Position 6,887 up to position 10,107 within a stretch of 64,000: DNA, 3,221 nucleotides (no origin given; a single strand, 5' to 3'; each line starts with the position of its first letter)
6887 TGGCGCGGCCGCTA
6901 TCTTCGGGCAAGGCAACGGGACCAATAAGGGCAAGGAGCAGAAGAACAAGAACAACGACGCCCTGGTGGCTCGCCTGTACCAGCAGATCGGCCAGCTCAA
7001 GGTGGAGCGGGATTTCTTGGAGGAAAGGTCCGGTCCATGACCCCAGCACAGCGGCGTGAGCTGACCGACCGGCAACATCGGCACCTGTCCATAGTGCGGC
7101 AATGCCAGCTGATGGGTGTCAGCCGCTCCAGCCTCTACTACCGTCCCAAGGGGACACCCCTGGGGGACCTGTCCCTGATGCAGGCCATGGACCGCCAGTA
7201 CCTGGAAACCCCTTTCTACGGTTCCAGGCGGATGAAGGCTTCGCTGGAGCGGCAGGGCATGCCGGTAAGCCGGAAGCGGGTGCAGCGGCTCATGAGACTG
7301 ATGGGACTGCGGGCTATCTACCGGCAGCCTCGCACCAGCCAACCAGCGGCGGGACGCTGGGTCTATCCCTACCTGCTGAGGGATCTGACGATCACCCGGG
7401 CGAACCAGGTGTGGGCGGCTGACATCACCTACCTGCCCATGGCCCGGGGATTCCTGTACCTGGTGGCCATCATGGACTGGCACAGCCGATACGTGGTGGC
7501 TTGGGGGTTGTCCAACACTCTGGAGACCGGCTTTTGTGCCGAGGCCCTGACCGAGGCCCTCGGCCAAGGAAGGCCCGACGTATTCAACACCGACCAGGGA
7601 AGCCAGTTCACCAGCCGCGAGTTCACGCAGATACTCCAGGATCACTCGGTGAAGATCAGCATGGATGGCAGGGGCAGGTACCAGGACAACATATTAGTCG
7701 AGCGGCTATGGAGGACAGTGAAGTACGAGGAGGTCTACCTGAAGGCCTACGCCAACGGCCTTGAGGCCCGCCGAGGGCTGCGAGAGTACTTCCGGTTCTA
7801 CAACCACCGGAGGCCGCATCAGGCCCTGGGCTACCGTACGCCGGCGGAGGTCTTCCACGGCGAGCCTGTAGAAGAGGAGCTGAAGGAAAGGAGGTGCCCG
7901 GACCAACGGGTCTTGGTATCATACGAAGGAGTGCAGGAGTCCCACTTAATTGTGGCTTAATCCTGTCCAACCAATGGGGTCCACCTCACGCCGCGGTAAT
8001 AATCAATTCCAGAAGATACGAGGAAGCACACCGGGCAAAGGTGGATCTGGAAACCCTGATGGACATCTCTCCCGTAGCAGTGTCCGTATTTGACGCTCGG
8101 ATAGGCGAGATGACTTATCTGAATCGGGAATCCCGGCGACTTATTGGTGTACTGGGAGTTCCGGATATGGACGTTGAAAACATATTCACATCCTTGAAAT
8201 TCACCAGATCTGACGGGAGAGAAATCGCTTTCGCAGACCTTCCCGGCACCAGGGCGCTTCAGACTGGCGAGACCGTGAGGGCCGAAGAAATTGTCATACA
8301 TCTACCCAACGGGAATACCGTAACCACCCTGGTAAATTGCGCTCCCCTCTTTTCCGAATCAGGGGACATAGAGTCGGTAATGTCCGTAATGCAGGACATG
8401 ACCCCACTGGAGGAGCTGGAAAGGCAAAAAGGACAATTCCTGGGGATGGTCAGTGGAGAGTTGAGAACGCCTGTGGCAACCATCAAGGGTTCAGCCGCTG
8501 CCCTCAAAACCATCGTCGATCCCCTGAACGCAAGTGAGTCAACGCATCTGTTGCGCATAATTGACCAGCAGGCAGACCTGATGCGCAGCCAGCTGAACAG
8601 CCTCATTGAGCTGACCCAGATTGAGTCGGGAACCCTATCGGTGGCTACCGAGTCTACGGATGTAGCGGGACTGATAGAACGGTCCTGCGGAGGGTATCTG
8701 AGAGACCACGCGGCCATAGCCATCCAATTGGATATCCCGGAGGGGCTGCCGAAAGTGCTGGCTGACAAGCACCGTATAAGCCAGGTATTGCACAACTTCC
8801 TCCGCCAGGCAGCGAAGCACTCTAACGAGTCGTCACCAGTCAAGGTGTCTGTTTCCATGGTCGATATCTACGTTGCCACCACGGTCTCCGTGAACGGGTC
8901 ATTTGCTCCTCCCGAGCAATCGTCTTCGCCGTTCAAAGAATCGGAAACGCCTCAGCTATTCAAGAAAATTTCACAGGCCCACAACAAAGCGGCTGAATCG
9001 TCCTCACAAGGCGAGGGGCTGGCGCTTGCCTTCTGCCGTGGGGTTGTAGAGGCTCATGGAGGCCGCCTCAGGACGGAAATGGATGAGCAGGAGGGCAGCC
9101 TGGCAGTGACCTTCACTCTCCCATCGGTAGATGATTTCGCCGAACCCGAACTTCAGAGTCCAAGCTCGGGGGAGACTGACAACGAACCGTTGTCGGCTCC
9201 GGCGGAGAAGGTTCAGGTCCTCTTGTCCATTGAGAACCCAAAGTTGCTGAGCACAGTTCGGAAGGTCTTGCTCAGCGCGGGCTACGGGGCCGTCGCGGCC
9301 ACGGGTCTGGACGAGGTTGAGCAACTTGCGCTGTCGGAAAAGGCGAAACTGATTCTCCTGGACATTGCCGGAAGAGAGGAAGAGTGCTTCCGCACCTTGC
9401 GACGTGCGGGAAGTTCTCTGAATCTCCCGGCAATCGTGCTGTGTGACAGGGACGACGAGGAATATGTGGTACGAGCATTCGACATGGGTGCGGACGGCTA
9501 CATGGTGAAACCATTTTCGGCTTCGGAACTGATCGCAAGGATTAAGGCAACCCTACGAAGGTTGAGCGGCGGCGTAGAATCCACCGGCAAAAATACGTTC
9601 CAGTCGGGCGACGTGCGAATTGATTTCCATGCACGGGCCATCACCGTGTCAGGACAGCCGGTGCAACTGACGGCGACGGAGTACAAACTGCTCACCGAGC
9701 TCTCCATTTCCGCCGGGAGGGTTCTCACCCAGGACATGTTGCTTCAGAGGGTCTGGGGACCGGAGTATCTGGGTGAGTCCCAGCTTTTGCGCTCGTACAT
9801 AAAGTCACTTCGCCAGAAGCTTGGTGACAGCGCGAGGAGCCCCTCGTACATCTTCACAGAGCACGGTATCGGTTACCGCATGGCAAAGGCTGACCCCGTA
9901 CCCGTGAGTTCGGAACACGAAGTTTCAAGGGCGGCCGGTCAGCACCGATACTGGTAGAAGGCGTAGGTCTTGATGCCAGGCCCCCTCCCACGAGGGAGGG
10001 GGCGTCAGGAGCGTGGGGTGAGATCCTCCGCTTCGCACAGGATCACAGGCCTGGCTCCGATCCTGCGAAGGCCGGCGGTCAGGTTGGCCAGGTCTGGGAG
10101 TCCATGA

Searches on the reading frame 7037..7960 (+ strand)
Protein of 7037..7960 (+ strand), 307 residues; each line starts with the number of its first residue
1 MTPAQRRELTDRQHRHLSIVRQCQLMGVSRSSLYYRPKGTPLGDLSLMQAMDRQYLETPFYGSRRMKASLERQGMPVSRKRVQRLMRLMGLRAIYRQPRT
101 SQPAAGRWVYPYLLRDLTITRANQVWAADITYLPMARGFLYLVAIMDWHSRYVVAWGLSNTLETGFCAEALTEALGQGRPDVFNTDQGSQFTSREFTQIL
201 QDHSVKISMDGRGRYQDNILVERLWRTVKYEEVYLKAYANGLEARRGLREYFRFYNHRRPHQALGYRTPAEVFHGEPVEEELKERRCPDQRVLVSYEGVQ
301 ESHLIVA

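Call 52: search_protein_families(library=pfam, proteins=[window:7037-7960:+], max_evalue=0.001)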
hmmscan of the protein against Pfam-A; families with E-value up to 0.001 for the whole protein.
window:7037-7960:+ (307 aa): 3 families
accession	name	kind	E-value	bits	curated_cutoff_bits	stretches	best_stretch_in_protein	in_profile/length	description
PF00665.32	rve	-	2.3e-21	76.4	32.6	1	120-213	2-100/102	Integrase core domain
PF13276.12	HTH_21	-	1.5e-17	64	28.1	1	46-99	5-60/60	HTH-like domain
PF13683.12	rve_3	-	2.6e-16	59.6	26.5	1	204-269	2-67/67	Integrase core domain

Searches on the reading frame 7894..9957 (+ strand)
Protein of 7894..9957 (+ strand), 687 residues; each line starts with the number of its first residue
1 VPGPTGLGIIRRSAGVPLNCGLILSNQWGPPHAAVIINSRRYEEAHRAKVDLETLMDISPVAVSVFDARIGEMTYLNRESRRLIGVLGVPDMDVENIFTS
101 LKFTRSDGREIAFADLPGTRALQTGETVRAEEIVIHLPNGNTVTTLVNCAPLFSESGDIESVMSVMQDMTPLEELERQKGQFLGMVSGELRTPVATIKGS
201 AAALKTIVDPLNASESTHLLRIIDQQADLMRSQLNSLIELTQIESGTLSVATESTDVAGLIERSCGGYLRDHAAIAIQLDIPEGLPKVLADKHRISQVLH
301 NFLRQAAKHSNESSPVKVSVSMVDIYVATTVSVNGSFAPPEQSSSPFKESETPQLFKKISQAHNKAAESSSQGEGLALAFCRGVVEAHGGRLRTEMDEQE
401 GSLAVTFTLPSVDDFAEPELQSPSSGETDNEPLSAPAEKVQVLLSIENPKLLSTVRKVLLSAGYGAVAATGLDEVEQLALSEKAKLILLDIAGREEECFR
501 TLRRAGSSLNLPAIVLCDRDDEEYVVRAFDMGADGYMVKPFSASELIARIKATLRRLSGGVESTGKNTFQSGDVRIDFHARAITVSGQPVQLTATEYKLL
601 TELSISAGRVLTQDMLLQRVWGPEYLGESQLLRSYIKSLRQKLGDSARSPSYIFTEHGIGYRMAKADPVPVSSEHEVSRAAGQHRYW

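Call 4: search_protein_families(library=pfam, proteins=[window:7894-9957:+], max_evalue=0.01)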
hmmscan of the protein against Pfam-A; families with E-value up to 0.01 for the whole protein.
window:7894-9957:+ (687 aa): 7 families
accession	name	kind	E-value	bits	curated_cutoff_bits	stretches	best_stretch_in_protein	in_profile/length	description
PF00486.34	Trans_reg_C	-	1.4e-21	76.8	26.2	1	587-663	1-77/77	Transcriptional regulatory protein, C terminal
PF02518.31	HATPase_c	-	9.3e-15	55.5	26.4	1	291-411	2-109/111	Histidine kinase-, DNA gyrase B-, and HSP90-like ATPase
PF00512.31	HisKA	-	2.7e-11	43.8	26.9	1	178-246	1-66/66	His Kinase A (phospho-acceptor) domain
PF00072.30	Response_reg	-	8.1e-10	39.3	30.2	1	447-551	6-111/111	Response regulator receiver domain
PF08448.16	PAS_4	-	2.6e-05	24.8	23.1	1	119-172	57-108/110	PAS fold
PF13426.13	PAS_9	-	6.8e-05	23.5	27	1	71-170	11-102/103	PAS domain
PF00989.32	PAS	-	0.00032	21.1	22.6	1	52-169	3-113/113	PAS fold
